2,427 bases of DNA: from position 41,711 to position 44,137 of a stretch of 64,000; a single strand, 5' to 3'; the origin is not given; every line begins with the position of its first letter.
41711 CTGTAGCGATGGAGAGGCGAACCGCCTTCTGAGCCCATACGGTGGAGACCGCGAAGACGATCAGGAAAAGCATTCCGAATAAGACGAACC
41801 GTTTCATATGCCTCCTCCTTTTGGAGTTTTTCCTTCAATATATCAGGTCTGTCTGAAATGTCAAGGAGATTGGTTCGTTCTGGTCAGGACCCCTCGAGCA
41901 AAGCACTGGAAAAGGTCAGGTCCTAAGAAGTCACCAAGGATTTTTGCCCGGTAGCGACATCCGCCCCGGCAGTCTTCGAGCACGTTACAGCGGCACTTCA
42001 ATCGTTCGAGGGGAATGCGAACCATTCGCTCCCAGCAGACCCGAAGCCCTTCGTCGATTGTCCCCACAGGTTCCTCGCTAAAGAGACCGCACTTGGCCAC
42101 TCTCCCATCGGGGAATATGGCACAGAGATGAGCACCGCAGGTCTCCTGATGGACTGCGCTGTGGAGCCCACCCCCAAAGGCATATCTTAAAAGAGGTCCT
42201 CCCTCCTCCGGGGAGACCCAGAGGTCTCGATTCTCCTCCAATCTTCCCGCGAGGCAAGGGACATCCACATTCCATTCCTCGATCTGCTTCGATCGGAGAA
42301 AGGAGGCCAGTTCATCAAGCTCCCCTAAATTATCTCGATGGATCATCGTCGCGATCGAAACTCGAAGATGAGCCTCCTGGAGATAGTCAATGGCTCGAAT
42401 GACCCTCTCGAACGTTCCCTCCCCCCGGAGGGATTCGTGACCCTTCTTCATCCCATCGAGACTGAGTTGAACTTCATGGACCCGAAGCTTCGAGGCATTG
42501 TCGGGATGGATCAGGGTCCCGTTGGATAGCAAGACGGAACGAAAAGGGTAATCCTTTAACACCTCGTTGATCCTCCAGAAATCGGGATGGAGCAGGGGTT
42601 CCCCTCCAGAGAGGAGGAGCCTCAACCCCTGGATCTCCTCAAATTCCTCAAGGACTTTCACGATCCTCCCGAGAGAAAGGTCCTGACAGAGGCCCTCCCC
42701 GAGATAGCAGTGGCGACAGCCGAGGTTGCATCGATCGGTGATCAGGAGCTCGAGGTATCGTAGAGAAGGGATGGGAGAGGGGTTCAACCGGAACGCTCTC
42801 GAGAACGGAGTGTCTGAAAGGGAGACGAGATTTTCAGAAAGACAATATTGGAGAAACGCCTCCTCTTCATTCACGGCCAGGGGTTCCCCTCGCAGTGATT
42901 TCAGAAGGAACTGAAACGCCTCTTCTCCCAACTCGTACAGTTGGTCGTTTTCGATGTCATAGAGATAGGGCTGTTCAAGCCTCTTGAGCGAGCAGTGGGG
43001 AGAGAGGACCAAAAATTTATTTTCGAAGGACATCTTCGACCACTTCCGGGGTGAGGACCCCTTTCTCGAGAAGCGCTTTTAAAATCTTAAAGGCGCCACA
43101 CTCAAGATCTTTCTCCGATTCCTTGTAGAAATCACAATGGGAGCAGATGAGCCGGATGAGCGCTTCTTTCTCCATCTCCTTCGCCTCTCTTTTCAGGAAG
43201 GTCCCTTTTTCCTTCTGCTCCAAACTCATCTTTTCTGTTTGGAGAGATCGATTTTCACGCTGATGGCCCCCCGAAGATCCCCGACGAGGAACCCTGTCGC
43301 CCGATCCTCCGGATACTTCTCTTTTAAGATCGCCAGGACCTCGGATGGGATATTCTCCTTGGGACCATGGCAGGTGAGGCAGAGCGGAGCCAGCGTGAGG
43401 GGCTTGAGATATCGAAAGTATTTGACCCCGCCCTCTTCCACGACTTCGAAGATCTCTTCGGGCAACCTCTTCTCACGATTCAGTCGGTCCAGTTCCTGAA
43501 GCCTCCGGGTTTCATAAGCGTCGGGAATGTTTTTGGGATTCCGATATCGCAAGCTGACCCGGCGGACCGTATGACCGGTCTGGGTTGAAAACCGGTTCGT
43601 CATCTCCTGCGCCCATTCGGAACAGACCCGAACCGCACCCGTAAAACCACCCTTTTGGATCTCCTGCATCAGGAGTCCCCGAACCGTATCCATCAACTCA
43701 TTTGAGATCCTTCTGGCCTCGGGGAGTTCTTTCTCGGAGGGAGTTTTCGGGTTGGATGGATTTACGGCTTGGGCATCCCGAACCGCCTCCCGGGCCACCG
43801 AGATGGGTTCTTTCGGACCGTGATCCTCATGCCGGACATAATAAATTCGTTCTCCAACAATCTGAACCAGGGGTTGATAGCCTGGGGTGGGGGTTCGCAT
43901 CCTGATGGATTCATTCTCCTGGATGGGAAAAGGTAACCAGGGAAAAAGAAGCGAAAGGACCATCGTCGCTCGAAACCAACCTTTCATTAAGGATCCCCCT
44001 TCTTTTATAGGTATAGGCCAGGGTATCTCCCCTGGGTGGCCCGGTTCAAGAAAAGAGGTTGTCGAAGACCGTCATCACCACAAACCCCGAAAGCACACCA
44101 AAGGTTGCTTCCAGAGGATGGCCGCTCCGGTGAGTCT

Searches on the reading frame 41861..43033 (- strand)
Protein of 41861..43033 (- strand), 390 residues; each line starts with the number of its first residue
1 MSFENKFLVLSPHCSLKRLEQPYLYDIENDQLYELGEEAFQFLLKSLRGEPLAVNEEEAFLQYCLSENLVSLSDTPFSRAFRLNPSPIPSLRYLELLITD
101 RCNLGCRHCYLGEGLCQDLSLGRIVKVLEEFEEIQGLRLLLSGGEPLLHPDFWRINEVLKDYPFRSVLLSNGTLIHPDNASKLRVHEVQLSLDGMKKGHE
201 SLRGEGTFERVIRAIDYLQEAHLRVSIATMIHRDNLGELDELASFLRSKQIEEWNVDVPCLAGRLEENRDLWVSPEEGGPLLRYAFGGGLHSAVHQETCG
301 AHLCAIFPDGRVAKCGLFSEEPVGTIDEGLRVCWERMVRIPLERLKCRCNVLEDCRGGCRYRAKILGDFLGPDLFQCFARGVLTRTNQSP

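Call 61: search_protein_families(library=pfam, proteins=[window:41861-43033:-], max_evalue=0.00001)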
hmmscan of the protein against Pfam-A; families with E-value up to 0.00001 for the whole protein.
window:41861-43033:- (390 aa): 1 family
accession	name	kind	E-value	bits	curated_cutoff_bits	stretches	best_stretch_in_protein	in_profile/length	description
PF04055.27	Radical_SAM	-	9.3e-23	81.6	29.5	1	97-246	2-166/166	Radical SAM superfamily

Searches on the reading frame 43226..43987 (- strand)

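Call 61: search_protein_families(library=pfam, proteins=[window:43226-43987:-], max_evalue=0.00001)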
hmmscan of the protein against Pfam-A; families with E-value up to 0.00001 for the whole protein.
window:43226-43987:- (253 aa): 1 family
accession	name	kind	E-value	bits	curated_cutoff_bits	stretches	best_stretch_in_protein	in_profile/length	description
PF11845.13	Tll0287-like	-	3.7e-28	99.2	24.1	1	85-246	5-143/144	Tll0287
